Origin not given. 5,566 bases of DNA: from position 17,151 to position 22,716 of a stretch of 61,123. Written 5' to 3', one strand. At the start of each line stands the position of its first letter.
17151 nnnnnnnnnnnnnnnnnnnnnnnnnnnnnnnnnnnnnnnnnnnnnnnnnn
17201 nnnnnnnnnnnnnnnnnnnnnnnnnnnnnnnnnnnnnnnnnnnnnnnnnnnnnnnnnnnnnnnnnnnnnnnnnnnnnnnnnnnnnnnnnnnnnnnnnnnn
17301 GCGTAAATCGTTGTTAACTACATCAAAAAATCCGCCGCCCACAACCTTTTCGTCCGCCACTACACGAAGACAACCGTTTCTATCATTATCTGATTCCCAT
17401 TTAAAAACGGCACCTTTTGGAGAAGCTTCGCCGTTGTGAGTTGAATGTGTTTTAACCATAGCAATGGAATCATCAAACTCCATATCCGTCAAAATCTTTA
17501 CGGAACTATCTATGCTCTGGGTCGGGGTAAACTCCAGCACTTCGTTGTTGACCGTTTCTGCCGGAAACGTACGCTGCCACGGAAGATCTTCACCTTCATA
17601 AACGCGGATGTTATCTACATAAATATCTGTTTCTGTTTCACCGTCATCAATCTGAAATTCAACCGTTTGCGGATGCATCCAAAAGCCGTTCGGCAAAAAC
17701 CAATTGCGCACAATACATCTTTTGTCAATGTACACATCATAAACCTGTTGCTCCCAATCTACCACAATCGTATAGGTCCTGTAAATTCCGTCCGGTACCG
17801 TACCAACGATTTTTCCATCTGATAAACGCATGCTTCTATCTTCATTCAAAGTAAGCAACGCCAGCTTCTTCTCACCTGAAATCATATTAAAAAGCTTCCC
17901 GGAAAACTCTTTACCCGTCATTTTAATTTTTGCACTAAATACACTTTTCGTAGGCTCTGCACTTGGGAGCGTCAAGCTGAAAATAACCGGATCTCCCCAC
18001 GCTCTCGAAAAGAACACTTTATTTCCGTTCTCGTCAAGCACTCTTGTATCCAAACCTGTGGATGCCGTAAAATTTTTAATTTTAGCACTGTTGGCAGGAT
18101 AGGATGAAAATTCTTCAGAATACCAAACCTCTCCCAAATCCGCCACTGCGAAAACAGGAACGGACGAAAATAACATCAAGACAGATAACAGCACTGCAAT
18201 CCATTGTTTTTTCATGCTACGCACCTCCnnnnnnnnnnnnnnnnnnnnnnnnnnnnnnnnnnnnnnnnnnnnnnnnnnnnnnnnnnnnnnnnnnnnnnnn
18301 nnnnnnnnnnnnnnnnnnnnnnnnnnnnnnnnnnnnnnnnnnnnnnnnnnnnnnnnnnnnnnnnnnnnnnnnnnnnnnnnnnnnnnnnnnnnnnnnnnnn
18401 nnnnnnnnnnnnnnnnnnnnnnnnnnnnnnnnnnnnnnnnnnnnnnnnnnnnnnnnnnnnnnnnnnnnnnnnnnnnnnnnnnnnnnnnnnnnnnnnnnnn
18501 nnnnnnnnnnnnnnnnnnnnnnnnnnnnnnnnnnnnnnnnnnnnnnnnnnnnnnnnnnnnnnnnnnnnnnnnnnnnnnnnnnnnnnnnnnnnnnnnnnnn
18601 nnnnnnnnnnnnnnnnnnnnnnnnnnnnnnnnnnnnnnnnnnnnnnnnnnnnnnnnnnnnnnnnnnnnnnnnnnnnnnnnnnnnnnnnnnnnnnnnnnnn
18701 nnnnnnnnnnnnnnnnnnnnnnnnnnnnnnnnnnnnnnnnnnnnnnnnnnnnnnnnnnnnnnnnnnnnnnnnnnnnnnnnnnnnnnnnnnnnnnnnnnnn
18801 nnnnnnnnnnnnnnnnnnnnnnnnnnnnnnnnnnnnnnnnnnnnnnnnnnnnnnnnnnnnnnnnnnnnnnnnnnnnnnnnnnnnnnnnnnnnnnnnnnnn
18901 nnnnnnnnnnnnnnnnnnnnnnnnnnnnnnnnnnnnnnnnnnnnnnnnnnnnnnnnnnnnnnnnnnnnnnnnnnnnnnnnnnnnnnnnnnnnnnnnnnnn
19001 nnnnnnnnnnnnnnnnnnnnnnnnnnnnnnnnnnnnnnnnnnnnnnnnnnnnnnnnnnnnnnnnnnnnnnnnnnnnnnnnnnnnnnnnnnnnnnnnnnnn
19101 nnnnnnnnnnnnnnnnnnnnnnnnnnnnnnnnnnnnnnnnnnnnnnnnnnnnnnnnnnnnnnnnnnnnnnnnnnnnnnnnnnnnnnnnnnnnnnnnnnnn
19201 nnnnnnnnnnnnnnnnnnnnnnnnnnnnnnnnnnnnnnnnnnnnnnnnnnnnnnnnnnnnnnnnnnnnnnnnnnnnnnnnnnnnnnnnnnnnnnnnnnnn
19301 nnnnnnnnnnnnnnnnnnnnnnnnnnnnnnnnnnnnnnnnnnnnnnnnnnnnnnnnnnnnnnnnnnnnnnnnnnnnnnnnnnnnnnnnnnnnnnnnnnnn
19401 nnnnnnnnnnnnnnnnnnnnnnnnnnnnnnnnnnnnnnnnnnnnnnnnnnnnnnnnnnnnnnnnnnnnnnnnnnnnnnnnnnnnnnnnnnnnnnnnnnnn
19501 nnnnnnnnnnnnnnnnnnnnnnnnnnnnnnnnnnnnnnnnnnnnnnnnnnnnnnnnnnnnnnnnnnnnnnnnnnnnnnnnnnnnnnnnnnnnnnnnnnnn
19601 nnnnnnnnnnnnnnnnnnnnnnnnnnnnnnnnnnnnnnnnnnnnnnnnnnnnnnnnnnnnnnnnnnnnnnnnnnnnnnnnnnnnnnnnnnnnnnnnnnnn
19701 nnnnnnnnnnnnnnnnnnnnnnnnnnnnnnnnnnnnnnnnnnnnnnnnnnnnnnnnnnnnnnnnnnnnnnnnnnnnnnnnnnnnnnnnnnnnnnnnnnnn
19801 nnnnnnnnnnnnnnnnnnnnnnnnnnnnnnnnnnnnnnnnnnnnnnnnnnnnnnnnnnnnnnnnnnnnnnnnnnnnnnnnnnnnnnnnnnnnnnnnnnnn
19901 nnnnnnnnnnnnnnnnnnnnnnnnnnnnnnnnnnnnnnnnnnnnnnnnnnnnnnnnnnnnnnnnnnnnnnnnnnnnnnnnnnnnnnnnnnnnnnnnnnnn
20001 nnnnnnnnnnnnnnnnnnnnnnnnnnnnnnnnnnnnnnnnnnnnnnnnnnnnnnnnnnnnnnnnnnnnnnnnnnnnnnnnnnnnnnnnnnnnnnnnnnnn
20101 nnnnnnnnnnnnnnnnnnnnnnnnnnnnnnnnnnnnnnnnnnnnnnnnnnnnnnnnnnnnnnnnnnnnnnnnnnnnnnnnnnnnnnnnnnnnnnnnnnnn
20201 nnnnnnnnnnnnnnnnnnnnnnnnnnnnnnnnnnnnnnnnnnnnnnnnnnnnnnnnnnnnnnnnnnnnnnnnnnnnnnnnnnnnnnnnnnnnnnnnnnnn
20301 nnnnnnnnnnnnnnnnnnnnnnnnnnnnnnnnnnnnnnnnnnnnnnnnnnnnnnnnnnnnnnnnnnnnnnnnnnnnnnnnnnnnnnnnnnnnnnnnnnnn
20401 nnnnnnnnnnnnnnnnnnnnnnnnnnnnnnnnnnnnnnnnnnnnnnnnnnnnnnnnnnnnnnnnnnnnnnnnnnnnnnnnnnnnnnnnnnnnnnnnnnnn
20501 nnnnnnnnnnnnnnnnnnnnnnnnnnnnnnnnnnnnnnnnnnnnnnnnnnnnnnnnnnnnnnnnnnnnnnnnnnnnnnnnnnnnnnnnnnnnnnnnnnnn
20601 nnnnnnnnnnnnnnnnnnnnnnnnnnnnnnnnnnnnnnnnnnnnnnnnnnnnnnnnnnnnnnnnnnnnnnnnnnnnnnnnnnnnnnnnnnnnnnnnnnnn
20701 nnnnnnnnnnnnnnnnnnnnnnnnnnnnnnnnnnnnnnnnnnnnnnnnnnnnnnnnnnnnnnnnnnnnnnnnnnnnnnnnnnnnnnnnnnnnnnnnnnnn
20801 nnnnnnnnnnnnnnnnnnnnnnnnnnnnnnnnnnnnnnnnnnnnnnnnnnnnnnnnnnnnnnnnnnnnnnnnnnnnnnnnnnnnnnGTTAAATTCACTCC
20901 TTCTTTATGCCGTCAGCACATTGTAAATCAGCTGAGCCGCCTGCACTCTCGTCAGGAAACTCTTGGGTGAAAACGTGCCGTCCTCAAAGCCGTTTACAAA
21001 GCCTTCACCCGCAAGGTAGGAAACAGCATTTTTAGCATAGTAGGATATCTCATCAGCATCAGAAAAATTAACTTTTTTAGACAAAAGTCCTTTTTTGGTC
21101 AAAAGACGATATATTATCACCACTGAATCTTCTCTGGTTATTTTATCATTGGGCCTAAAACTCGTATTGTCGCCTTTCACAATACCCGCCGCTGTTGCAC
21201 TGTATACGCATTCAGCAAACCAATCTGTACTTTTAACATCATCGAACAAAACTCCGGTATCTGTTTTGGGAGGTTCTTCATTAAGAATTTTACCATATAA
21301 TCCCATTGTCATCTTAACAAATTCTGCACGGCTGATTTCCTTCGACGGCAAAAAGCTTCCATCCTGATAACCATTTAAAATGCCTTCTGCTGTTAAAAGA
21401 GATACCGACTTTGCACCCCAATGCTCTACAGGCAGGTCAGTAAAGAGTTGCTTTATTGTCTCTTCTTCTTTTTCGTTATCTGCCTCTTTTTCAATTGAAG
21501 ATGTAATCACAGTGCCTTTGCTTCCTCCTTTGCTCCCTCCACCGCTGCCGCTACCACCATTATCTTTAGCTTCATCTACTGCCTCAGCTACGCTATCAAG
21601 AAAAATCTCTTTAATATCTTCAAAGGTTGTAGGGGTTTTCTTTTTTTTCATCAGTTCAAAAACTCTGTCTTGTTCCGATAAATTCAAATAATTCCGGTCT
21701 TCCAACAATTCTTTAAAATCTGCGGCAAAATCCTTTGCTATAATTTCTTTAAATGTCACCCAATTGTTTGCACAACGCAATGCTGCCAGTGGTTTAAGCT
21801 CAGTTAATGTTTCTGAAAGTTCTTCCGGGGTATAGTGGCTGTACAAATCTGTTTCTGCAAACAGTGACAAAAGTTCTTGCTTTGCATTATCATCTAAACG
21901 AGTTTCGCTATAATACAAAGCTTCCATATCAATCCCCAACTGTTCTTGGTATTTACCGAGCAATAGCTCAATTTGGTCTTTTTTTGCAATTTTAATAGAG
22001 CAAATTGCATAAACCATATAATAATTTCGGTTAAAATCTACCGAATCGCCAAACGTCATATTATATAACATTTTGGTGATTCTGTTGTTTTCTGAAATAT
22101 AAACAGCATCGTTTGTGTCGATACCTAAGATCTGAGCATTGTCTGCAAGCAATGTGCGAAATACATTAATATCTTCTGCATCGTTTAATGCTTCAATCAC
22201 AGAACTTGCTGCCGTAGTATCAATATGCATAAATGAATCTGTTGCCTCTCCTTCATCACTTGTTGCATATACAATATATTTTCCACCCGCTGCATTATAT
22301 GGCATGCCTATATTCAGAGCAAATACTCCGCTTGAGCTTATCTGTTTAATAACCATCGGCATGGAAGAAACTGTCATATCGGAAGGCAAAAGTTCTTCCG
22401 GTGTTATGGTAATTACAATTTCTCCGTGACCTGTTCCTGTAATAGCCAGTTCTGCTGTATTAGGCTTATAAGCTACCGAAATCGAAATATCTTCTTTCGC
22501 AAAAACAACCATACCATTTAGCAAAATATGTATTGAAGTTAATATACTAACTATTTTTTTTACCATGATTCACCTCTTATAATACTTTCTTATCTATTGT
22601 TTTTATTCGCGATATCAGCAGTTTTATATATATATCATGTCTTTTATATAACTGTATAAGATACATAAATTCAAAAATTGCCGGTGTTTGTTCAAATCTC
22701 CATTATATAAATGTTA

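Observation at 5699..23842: Six-gene SLH-anchored, LamG-rich surface locus with two giant heparinase II/III-fold paralogs and a divergent AraC regulator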

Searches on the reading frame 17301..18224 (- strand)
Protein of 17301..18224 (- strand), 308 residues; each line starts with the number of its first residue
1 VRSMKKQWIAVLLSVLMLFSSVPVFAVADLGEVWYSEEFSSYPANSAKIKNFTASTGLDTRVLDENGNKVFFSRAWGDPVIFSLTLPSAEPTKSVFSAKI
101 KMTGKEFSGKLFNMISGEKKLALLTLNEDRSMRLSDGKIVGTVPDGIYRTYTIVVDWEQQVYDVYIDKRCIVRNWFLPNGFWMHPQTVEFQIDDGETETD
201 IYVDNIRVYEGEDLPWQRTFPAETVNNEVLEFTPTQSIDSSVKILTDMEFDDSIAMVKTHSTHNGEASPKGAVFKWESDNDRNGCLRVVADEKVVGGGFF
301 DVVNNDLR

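Call 35: search_protein_families(library=pfam, proteins=[window:17301-18224:-], max_evalue=5)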
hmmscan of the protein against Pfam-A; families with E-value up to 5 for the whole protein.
window:17301-18224:- (308 aa): 3 families
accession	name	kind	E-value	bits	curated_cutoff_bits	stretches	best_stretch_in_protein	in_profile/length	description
PF17753.7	Ig_mannosidase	-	0.011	15.8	22.6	1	151-200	17-67/81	Ig-fold domain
PF23638.1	DUF7145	-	0.024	15.1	28.2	1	149-187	44-82/111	Domain of unknown function (DUF7145)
PF24388.1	Permuted_GreAB-C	-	0.034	14.2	27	1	57-85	24-54/54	Permuted GreAB-C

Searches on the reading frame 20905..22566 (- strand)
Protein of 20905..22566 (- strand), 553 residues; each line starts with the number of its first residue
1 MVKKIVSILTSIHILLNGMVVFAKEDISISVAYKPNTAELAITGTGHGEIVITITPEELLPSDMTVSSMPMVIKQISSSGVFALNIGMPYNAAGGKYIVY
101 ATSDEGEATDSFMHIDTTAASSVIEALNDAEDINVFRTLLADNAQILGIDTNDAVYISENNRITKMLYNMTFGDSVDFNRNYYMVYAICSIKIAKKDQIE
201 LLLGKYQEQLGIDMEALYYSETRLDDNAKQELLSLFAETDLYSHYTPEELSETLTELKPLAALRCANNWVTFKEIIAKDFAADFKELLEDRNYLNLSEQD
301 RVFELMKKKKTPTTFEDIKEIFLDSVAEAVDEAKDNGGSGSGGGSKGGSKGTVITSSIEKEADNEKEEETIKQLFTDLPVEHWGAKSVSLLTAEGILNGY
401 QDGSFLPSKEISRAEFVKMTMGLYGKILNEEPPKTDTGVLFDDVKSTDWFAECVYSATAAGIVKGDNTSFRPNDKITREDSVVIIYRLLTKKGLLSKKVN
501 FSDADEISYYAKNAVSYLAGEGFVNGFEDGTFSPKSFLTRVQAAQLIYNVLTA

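Call 4: search_protein_families(library=pfam, proteins=[window:20905-22566:-], max_evalue=0.01)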
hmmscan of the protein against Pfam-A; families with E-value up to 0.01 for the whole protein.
window:20905-22566:- (553 aa): 1 family
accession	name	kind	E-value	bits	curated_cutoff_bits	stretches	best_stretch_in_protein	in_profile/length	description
PF00395.25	SLH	-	1.7e-35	121.1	20.8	3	500-544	1-44/44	S-layer homology domain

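Call 12: search_protein_families(library=ncbifam, proteins=[window:20905-22566:-], max_evalue=0.01)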
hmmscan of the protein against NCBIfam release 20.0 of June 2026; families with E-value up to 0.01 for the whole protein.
window:20905-22566:- (553 aa): 1 family
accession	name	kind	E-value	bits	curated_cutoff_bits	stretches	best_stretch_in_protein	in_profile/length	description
NF033190.2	inl_like_NEAT_1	exception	1.2e-19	70.1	1275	1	351-552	561-753/754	NEAT domain-containing leucine-rich repeat protein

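Call 29: search_solved_structures(query=window:20905-22566:-, max_evalue=10)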
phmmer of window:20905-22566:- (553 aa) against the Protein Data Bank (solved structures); distinct sequences matched with E-value up to 10: 13.
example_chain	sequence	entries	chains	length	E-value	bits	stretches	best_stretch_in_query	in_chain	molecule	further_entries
6bt4_A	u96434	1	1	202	3.6e-17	65.5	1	372-548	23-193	S-layer protein sap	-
3pyw_A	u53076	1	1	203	7e-17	64.6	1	374-548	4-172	S-layer protein sap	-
9g93_A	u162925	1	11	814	8.7e-16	61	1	373-547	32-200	S-layer protein sap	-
8bz2_A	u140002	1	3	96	0.00014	24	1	501-548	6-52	S-layer homology domain-containing protein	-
8bym_A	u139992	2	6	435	0.0013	20.9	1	501-548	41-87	S-layer homology domain-containing protein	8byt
8bys_A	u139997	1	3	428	0.0015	20.6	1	501-548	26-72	S-layer homology domain-containing protein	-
7zgx_A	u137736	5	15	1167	0.009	18.1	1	375-434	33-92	S-layer protein SlpA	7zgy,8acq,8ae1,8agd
9jsd_A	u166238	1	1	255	0.41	12.6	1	310-368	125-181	Vacuolar-sorting protein SNF7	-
9f07_C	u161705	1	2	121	0.58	12.1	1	269-355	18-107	Stathmin-4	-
1lmi_A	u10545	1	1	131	1.3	10.9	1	69-135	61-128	Immunogenic protein MPT63/MPB63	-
4dn4_M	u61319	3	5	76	2.1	10.2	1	245-289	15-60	C-C motif chemokine 2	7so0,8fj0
4zk9_B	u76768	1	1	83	3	9.7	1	245-290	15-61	C-C motif chemokine 2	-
4m8n_E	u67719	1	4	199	6.1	8.7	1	317-352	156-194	Ras-related protein Rap-1b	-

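Call 46: list_cluster_members(proteins=[P0001, P0010, window:20905-22566:-, window:12090-13730:-, window:3164-5509:-, window:25140-27899:-])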
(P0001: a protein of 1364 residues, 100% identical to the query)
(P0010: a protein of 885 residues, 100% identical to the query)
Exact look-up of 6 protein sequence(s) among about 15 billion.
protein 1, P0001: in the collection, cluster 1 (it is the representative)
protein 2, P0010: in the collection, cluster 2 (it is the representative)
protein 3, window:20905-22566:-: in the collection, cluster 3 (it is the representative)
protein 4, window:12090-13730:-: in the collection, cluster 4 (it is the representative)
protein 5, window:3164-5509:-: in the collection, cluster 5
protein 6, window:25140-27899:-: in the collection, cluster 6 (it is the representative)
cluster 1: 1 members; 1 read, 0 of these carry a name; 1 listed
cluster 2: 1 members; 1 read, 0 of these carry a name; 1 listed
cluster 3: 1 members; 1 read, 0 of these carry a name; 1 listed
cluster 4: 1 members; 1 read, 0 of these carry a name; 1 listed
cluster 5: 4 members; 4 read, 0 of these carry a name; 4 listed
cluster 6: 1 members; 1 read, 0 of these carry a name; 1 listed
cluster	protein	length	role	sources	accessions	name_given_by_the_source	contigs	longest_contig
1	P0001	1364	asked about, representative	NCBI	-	-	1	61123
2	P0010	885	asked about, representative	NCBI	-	-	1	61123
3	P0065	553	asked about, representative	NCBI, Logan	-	-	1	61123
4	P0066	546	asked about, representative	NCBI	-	-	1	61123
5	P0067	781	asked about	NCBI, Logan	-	-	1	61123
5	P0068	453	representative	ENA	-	-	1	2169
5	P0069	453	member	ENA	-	-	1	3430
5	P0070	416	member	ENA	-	-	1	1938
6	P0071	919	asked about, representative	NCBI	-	-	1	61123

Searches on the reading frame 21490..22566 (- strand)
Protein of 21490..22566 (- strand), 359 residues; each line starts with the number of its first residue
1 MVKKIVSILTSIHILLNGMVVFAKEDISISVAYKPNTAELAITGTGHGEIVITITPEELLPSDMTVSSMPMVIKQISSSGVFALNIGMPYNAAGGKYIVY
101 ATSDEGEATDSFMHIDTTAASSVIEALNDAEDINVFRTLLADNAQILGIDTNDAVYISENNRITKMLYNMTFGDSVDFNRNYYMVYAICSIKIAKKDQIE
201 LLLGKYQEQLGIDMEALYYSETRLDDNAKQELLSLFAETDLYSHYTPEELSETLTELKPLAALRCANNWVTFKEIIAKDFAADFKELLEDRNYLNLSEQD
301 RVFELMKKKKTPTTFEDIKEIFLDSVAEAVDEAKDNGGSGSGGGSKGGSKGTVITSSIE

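Call 35: search_protein_families(library=pfam, proteins=[window:21490-22566:-], max_evalue=5)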
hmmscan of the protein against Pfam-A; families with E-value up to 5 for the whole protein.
window:21490-22566:- (359 aa): 4 families
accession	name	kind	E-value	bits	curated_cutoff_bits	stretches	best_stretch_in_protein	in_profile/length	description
PF14492.12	EFG_III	-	0.041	14.4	27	1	19-52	25-58/75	Elongation Factor G, domain III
PF20351.4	DUF6646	-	0.047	14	27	1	139-215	80-153/158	Family of unknown function (DUF6646)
PF11976.14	Rad60-SLD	-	0.069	13.4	23.8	1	190-229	14-56/72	Ubiquitin-2 like Rad60 SUMO-like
PF08544.19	GHMP_kinases_C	-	0.52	11.2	21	0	323-348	33-60/85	GHMP kinases C terminal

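Call 66: find_homologous_proteins(query=window:21490-22566:-, max_evalue=0.001)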
Query window:21490-22566:- (359 aa): 3 proteins with E <= 0.001 among 8000 candidates.
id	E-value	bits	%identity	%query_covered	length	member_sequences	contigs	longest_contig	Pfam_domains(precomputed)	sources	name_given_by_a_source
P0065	4.1e-228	774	100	100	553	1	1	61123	PF00395.26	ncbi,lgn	-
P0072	7.4e-186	635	85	93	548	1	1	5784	PF00395.26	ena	-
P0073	2.1e-171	587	77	93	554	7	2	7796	PF00395.26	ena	-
